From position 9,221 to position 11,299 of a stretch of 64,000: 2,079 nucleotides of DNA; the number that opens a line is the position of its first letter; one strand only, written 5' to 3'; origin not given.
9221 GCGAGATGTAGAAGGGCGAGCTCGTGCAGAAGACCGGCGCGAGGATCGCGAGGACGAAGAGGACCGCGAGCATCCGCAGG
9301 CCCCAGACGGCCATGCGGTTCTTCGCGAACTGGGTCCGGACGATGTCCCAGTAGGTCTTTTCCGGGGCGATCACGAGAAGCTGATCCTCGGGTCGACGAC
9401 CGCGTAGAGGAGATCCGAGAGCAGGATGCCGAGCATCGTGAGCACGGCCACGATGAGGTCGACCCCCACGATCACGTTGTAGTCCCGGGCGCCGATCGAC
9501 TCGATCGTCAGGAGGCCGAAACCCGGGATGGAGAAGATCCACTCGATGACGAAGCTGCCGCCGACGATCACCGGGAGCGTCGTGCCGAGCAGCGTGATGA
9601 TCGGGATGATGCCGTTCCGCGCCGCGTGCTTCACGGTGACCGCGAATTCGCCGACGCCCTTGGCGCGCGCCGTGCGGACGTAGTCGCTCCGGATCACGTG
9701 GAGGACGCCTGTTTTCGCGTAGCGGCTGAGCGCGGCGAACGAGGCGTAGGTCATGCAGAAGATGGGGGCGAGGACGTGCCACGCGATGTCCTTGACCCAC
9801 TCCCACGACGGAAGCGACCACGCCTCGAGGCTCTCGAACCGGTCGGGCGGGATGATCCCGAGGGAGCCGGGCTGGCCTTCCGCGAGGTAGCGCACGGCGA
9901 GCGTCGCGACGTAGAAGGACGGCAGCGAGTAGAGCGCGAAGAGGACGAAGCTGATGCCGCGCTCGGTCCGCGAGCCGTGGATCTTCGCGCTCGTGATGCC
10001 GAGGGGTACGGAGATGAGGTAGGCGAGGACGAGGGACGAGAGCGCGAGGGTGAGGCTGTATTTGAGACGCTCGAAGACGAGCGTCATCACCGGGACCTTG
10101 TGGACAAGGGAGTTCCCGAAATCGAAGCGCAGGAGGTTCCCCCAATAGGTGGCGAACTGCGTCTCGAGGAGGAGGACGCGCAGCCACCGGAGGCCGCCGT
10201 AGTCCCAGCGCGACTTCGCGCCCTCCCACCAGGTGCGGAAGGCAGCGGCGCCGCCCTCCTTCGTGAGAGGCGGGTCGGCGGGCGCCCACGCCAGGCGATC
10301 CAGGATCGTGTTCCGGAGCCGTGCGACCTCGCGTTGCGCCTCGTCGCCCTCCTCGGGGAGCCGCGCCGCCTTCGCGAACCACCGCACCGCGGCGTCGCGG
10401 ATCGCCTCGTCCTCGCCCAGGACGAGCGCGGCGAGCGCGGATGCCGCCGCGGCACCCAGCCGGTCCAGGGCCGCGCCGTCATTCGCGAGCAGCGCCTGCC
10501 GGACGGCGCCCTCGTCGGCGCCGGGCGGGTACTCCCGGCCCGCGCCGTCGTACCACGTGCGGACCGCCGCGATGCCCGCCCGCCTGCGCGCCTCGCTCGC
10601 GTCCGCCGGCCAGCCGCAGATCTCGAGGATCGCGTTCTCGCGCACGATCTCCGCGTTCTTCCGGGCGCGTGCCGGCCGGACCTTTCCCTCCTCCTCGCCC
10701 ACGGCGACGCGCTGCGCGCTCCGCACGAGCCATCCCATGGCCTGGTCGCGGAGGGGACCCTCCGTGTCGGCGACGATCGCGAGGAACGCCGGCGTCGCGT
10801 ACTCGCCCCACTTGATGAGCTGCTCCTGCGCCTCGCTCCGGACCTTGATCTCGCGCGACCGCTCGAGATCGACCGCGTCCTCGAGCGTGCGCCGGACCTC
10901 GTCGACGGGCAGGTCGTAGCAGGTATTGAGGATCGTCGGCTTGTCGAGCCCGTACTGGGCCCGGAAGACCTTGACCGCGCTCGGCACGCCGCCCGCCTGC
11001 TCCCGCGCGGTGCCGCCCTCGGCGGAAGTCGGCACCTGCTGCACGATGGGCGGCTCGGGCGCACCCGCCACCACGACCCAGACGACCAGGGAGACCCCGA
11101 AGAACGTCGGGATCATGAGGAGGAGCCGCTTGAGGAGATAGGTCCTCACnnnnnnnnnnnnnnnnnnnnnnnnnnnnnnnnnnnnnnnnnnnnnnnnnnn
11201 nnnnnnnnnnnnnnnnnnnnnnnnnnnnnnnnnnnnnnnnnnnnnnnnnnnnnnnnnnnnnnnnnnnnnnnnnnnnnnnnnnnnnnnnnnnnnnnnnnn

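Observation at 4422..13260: ATPase-less Opp-like ABC permease pair with giant inserts, co-operonic with a TIG lipoprotein, a DUF4863-like protein and two PilT-family ATPases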

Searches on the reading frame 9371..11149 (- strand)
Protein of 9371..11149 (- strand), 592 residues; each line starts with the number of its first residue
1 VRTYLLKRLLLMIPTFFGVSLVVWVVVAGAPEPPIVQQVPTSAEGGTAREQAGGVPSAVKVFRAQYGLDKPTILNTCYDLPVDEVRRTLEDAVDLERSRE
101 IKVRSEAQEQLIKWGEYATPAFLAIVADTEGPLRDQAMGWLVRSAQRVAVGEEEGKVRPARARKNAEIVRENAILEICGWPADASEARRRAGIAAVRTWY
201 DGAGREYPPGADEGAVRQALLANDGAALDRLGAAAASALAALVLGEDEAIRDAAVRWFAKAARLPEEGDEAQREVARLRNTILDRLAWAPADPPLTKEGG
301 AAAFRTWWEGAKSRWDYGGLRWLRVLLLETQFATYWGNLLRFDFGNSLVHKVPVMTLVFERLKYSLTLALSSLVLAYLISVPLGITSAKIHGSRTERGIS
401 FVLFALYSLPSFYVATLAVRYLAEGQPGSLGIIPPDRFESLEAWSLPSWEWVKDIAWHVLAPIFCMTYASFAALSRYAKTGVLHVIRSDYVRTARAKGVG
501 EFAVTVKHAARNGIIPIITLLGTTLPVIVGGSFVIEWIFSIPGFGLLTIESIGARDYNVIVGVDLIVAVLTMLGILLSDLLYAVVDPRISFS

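Call 4: search_protein_families(library=pfam, proteins=[window:9371-11149:-], max_evalue=0.01)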
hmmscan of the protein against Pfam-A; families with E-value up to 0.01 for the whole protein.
window:9371-11149:- (592 aa): 1 family
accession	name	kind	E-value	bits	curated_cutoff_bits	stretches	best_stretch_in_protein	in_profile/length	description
PF00528.27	BPD_transp_1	-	6.4e-33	114.5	26.4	1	381-590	2-183/184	Binding-protein-dependent transport system inner membrane component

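Call 6: find_homologous_proteins(query=window:9371-11149:-, max_evalue=0.00001)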
Query window:9371-11149:- (592 aa): 891 proteins with E <= 0.00001 among 8000 candidates; the best 120 are listed.
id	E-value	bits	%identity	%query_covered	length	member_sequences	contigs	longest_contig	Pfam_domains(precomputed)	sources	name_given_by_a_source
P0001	0.0e+0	1311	100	100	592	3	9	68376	PF00528.28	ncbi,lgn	-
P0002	0.0e+0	1064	80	100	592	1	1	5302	PF00528.28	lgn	-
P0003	0.0e+0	1050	78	100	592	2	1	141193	PF00528.28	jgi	-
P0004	0.0e+0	1013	76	100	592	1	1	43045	PF00528.28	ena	-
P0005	5.3e-289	978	75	100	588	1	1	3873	PF00528.28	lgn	-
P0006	6.3e-269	911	70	100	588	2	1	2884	PF00528.28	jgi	-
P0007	6.4e-268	908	69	100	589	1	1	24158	PF00528.28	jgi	-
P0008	2.1e-265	900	70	98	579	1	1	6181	PF00528.28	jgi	jgi:peptide/nickel transport system permease protein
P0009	8.0e-265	898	69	100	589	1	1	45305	PF00528.28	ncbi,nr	ncbi:MAG TPA: ABC transporter permease subunit [Planctomycetota bacterium]|nr:ABC transporter permea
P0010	9.6e-256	868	68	98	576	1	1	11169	PF00528.28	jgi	jgi:peptide/nickel transport system permease protein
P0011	2.8e-250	850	66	100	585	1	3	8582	PF00528.28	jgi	-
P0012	2.7e-241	820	65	100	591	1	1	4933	PF00528.28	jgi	jgi:peptide/nickel transport system permease protein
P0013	2.8e-239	814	64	100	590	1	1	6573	PF00528.28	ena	-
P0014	2.9e-238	810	64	100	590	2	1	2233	PF00528.28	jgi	-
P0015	2.0e-236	804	63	100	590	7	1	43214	PF00528.28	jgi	jgi:peptide/nickel transport system permease protein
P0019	1.3e-220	752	59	100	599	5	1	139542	PF00528.28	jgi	jgi:peptide/nickel transport system permease protein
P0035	1.4e-179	616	52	100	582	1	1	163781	PF00528.28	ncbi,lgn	-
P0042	5.7e-132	459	55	62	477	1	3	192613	PF00528.28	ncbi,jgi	ncbi:MAG: ABC transporter permease [Planctomycetota bacterium]|jgi:peptide/nickel transport system p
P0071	1.2e-119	419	47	58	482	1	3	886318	PF00528.28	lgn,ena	-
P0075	1.1e-117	412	45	64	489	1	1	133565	PF00528.28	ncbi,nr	ncbi:MAG: ABC transporter permease [Candidatus Eremiobacteraeota bacterium]|nr:ABC transporter perme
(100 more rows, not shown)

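Call 8: find_encoding_contigs(protein=P0001, flank=10000, max_places=3)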
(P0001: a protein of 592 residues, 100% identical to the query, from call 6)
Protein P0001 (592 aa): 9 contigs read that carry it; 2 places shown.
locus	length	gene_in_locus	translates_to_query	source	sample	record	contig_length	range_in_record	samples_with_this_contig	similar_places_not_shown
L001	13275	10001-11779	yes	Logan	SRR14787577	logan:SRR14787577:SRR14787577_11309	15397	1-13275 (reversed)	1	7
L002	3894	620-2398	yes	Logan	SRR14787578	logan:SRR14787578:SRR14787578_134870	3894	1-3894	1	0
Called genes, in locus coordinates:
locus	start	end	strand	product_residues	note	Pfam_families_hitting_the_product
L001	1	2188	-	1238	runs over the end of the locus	PF00515:TPR_1 (faint), PF07719:TPR_2 (faint), PF12895:ANAPC3 (faint), PF13181:TPR_8 (faint), PF23300:HEAT_Nup120 (faint), PF14559:TPR_19 (weak)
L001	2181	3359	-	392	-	PF24575:TPR_Slam (faint), PF12895:ANAPC3 (faint), PF00515:TPR_1 (faint), PF07719:TPR_2 (faint), PF13181:TPR_8 (faint), PF13424:TPR_12 (faint), PF13432:TPR_16 (weak), PF14559:TPR_19, +2 more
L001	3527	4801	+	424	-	PF16697:Yop-YscD_cpl (weak), PF00498:FHA, PF00069:Pkinase, PF07714:PK_Tyr_Ser-Thr, PF01636:APH (faint), PF03109:ABC1 (weak), PF17667:Pkinase_fungal (faint)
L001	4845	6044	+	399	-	PF16697:Yop-YscD_cpl, PF00498:FHA, PF00069:Pkinase, PF07714:PK_Tyr_Ser-Thr, PF03109:ABC1 (weak)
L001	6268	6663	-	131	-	PF10067:DUF2306 (faint), PF04238:DUF420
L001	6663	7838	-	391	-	PF22025:ThiI_fer, PF02926:THUMP (weak), PF02568:ThiI, PF06508:QueC (faint)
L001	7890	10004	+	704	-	PF00496:SBP_bac_5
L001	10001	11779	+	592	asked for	PF00528:BPD_transp_1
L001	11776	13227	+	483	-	PF12911:OppC_N, PF00528:BPD_transp_1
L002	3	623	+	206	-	?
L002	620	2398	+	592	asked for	PF00528:BPD_transp_1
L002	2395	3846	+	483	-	PF12911:OppC_N, PF00528:BPD_transp_1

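Call 9: find_encoding_contigs(protein=P0003, flank=10000, max_places=2)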
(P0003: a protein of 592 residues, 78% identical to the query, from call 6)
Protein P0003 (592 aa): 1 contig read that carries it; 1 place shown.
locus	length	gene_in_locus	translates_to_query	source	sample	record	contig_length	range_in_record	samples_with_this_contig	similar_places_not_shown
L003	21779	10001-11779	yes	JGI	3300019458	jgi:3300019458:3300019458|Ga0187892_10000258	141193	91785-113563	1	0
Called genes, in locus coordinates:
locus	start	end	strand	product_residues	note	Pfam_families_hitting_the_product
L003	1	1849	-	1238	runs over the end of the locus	PF00515:TPR_1 (faint), PF07719:TPR_2 (faint), PF13181:TPR_8 (faint), PF14559:TPR_19 (weak)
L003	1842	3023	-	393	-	PF24575:TPR_Slam (faint), PF13424:TPR_12 (faint), PF13176:TPR_7 (faint), PF13428:TPR_14 (faint), PF13432:TPR_16 (faint), PF07719:TPR_2 (faint), PF12895:ANAPC3 (faint), PF14559:TPR_19, +2 more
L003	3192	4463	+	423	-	PF16697:Yop-YscD_cpl, PF00498:FHA, PF00069:Pkinase, PF03109:ABC1 (faint), PF07714:PK_Tyr_Ser-Thr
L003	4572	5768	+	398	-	PF16697:Yop-YscD_cpl, PF00498:FHA, PF00069:Pkinase, PF07714:PK_Tyr_Ser-Thr, PF03109:ABC1 (weak)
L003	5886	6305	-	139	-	PF04237:YjbR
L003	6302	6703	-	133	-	PF10067:DUF2306 (faint), PF04238:DUF420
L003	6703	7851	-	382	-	PF22025:ThiI_fer, PF02926:THUMP, PF02568:ThiI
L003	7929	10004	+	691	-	PF00496:SBP_bac_5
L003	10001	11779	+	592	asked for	PF00528:BPD_transp_1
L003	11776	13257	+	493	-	PF12911:OppC_N (weak), PF00528:BPD_transp_1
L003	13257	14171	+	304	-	PF01833:TIG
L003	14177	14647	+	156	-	PF16155:PnbB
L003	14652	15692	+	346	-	PF00437:T2SSE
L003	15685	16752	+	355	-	PF00437:T2SSE, PF13191:AAA_16 (weak)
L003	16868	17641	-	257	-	-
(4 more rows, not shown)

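Call 10: find_encoding_contigs(protein=P0019, flank=10000, max_places=2)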
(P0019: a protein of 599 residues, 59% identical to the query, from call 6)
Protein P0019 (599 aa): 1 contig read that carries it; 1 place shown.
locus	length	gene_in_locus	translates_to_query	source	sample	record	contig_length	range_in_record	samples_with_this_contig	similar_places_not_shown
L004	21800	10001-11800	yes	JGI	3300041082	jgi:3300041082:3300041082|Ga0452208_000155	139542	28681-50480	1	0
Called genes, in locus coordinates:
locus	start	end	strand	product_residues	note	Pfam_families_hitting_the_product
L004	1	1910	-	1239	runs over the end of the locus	PF00515:TPR_1 (faint), PF07719:TPR_2 (faint), PF13174:TPR_6 (faint), PF13181:TPR_8 (faint), PF13428:TPR_14 (faint), PF12895:ANAPC3 (faint), PF13432:TPR_16 (weak), PF14559:TPR_19 (weak)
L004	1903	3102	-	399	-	PF13424:TPR_12 (faint), PF13428:TPR_14 (faint), PF07719:TPR_2 (faint), PF12895:ANAPC3 (faint), PF13181:TPR_8 (faint), PF00515:TPR_1 (faint), PF14559:TPR_19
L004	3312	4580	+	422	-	PF16697:Yop-YscD_cpl, PF00498:FHA, PF00069:Pkinase, PF07714:PK_Tyr_Ser-Thr, PF01163:RIO1 (faint), PF03109:ABC1 (weak), PF17667:Pkinase_fungal (weak)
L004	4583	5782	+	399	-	PF16697:Yop-YscD_cpl, PF00498:FHA, PF00069:Pkinase, PF03109:ABC1 (faint), PF07714:PK_Tyr_Ser-Thr, PF17667:Pkinase_fungal (weak)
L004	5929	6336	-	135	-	PF04238:DUF420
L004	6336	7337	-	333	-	PF02926:THUMP, PF02568:ThiI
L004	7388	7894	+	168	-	PF09719:C_GCAxxG_C_C (weak)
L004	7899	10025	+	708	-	PF00496:SBP_bac_5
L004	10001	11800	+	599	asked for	PF00528:BPD_transp_1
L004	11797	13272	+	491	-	PF12911:OppC_N, PF00528:BPD_transp_1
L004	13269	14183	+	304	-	PF01833:TIG (weak)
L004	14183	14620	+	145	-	PF16155:PnbB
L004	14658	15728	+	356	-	PF00437:T2SSE, PF13401:AAA_22 (faint), PF00004:AAA (faint)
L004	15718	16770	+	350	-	PF00437:T2SSE, PF13191:AAA_16 (faint)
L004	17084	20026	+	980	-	-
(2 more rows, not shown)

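Call 11: find_encoding_contigs(protein=P0035, flank=10000, max_places=1)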
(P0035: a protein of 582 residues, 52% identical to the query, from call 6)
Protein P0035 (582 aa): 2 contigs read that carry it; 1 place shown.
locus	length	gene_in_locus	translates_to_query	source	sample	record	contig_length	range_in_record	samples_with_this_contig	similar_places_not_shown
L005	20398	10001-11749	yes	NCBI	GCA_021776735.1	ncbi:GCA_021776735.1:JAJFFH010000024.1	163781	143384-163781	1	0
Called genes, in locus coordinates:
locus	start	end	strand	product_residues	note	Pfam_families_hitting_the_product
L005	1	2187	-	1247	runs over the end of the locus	PF13181:TPR_8 (faint), PF13414:TPR_11 (faint), PF14559:TPR_19 (faint)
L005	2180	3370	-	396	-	PF13428:TPR_14 (faint), PF14559:TPR_19 (weak)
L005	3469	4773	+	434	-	PF16697:Yop-YscD_cpl, PF00498:FHA, PF03109:ABC1 (faint), PF00069:Pkinase, PF07714:PK_Tyr_Ser-Thr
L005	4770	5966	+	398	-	PF16697:Yop-YscD_cpl, PF00498:FHA, PF00069:Pkinase, PF03109:ABC1 (faint), PF07714:PK_Tyr_Ser-Thr, PF01636:APH (faint), PF17667:Pkinase_fungal (weak)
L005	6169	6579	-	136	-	PF10067:DUF2306 (faint), PF04238:DUF420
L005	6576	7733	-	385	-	PF22025:ThiI_fer, PF02926:THUMP, PF02568:ThiI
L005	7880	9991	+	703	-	PF00496:SBP_bac_5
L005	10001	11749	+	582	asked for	PF00528:BPD_transp_1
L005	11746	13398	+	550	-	PF12911:OppC_N, PF00528:BPD_transp_1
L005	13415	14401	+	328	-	PF01833:TIG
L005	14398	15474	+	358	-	PF00437:T2SSE, PF13191:AAA_16 (weak)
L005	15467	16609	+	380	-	PF00437:T2SSE, PF13191:AAA_16 (weak)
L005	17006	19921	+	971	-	-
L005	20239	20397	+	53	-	?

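Call 12: find_encoding_contigs(protein=P0042, flank=10000, max_places=1)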
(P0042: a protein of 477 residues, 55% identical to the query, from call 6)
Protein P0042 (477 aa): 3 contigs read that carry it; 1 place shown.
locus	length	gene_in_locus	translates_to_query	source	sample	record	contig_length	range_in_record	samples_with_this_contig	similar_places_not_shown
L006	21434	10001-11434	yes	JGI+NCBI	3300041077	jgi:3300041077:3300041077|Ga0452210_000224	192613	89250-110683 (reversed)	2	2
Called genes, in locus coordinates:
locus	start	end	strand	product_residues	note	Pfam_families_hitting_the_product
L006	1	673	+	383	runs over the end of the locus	PF13384:HTH_23 (weak), PF13565:HTH_32 (weak)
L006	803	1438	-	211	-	PF02581:TMP-TENI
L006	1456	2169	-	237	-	PF11736:DUF3299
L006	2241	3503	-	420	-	PF12704:MacB_PCD, PF02687:FtsX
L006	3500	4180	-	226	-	PF00005:ABC_tran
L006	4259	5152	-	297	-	-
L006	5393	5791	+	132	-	PF00072:Response_reg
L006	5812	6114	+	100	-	PF00166:Cpn10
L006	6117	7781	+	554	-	-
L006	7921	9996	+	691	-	PF00496:SBP_bac_5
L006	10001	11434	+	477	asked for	PF00528:BPD_transp_1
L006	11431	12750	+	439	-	PF12911:OppC_N, PF00528:BPD_transp_1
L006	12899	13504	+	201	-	PF04307:YdjM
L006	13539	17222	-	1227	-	PF13428:TPR_14 (faint), PF14559:TPR_19 (faint), PF07719:TPR_2 (faint), PF13181:TPR_8 (faint), PF13365:Trypsin_2, PF12895:ANAPC3 (faint), PF13414:TPR_11 (faint), PF13432:TPR_16 (weak), +1 more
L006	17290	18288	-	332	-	-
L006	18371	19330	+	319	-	PF01073:3Beta_HSD (weak), PF01370:Epimerase, PF04321:RmlD_sub_bind (weak), PF05368:NmrA, PF13460:NAD_binding_10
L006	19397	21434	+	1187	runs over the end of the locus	PF00069:Pkinase, PF07714:PK_Tyr_Ser-Thr, PF03109:ABC1 (weak), PF10923:BrxC_BrxD (weak), PF13191:AAA_16, PF13401:AAA_22 (weak), PF17874:TPR_MalT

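Call 13: find_encoding_contigs(protein=P0075, flank=10000, max_places=1)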
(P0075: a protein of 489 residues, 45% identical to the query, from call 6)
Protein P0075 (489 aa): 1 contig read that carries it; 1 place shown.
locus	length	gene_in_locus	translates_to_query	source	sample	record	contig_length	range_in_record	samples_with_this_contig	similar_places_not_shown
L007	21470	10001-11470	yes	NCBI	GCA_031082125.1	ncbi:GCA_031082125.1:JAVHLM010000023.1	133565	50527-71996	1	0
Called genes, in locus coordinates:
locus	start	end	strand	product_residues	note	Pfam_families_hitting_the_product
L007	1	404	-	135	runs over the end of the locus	PF01242:PTPS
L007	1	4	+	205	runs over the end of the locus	-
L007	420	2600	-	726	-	PF00069:Pkinase, PF01636:APH (faint), PF07714:PK_Tyr_Ser-Thr, PF03109:ABC1 (weak), PF03793:PASTA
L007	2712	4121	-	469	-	PF21922:PBP_dimer_2, PF00905:Transpeptidase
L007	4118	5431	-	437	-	PF01098:FTSW_RODA_SPOVE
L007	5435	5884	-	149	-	PF16697:Yop-YscD_cpl, PF00498:FHA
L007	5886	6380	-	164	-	-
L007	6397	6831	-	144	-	PF03793:PASTA (weak)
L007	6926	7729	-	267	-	-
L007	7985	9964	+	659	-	PF00496:SBP_bac_5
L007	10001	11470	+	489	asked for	PF00528:BPD_transp_1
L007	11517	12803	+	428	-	PF12911:OppC_N, PF00528:BPD_transp_1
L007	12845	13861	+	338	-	PF00005:ABC_tran, PF13304:AAA_21 (weak), PF08352:oligo_HPY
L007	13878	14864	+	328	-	PF00005:ABC_tran, PF08352:oligo_HPY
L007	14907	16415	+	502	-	PF00291:PALP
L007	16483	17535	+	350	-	PF07885:Ion_trans_2, PF02254:TrkA_N, PF02080:TrkA_C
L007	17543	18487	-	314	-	-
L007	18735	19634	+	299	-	PF02517:Rce1-like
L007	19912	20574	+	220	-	-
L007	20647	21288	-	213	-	PF00226:DnaJ, PF07719:TPR_2 (faint), PF13432:TPR_16 (weak), PF14853:Fis1_TPR_C (faint), PF14559:TPR_19 (weak)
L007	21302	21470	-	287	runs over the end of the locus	-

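Call 14: find_encoding_contigs(protein=P0071, flank=10000, max_places=1)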
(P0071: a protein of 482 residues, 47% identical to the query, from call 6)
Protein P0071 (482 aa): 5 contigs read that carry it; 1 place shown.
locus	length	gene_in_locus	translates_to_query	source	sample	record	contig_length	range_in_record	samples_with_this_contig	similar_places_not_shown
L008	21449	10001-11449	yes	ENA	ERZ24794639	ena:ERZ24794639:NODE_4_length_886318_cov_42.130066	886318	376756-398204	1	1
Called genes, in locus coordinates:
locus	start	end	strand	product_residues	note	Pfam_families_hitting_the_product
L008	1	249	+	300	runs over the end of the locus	-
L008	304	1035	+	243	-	PF00005:ABC_tran, PF13304:AAA_21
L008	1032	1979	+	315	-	PF10920:DUF2705 (weak)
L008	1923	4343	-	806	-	PF01839:FG-GAP (faint), PF04055:Radical_SAM (weak), PF13517:FG-GAP_3 (faint)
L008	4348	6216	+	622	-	-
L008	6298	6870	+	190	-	PF08207:EFP_N, PF01132:EFP, PF09285:Elong-fact-P_C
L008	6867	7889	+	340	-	PF00152:tRNA-synt_2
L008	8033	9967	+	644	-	PF00496:SBP_bac_5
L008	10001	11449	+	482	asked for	PF00528:BPD_transp_1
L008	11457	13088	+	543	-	PF12911:OppC_N, PF00528:BPD_transp_1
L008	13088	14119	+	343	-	PF00005:ABC_tran, PF13304:AAA_21, PF08352:oligo_HPY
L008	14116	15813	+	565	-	PF00005:ABC_tran, PF13401:AAA_22 (faint), PF08352:oligo_HPY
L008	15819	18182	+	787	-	-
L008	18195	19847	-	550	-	PF15780:ASH (faint), PF22073:Cep192_D4 (faint), PF22544:HYDIN_VesB_CFA65-like_Ig (faint)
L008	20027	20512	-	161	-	-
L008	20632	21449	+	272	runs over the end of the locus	PF13560:HTH_31 (weak), PF01381:HTH_3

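Call 21: find_related_loci(query=A1, collection=genome_contigs, flank=10000)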
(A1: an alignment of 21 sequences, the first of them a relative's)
Query A1 (592 aa) in genome_contigs; peptide patterns used: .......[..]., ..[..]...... (x = any residue, [..] = any of these).
600 stretches matched a pattern (row limit reached: there are more); 599 encode a relative of the query (tblastn E <= 1e-3); the best 80 are kept; 80 distinct loci.
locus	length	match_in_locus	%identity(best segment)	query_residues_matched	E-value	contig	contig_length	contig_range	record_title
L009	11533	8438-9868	47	1-591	6e-86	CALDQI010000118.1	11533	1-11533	MAG TPA_asm: uncultured proteobacterium isolate ERR599052_bin.172_CONCOCT_v1.1_MAG genome assembly, contig: ERZ840881.11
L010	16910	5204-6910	44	1-592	1e-83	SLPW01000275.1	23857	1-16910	MAG: Myxococcales bacterium isolate CSSed165cm_511 CSSed16-5cm-4389, whole genome shotgun sequence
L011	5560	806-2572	46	4-591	4e-83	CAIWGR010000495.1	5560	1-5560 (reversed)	MAG: uncultured delta proteobacterium isolate Ki3-D3_bin-0810 genome assembly, contig: bin-0810:495/726, whole genome sh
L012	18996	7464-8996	49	1-592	9e-82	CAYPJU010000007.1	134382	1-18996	MAG TPA_asm: uncultured Bradymonadales bacterium isolate SRP321284_co1_34 genome assembly, contig: NODE_117_length_13438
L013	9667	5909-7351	45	1-592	4e-80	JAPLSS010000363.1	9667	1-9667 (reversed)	MAG: Candidatus Sumerlaeota bacterium isolate LacPavin_0920_SED5_MAG_64_9 LacPavin_0920_SED5_scaffold_271830, whole geno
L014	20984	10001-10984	46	1-591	9e-66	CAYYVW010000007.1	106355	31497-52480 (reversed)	MAG TPA_asm: uncultured Verrucomicrobiaceae bacterium isolate SRP302895_co1_41 genome assembly, contig: NODE_383_length_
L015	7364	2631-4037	47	1-592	1e-63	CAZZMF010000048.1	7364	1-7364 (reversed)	MAG TPA_asm: uncultured Sphingobacteriaceae bacterium isolate binchicken_co170_15 genome assembly, contig: NODE_3241_len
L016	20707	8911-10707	31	3-591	3e-63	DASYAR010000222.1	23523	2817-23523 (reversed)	MAG TPA_asm: Planctomycetaceae bacterium isolate SMAG_U4886 k141_2149010, whole genome shotgun sequence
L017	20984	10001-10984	44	1-591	3e-63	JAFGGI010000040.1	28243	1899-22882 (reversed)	MAG: Sedimentisphaerales bacterium isolate Zod_Metabat.1380 k87_8727858, whole genome shotgun sequence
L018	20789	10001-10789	42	328-591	1e-57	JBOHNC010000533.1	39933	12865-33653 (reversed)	MAG: Planctomycetota bacterium isolate TC-S_metabat2.bin.587 k127_5122660, whole genome shotgun sequence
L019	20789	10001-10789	43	328-591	9e-56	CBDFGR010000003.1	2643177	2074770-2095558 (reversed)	MAG: Myxococcota bacterium isolate ad521999-ae95-4a27-8e19-38f7542cab83 genome assembly, contig: contig_3, whole genome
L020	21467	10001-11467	42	1-591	1e-56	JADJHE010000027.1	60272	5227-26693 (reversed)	MAG: Bacteroidetes bacterium isolate Damh_18-Q3-R51-60_MAXAC.126_sub tig00018284-10-604250, whole genome shotgun sequenc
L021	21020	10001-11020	40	1-591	5e-52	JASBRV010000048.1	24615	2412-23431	MAG: Bacteriovoracales bacterium isolate BWSM_117 k141_1797508, whole genome shotgun sequence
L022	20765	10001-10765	42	331-589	3e-51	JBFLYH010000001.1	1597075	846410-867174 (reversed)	MAG: candidate division FCPU426 bacterium isolate MAG080 MAG080_1, whole genome shotgun sequence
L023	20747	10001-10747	41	343-591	1e-49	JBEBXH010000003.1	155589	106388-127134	MAG: Victivallis vadensis isolate T2.bin.5 NODE_203_length_155589_cov_19.459848, whole genome shotgun sequence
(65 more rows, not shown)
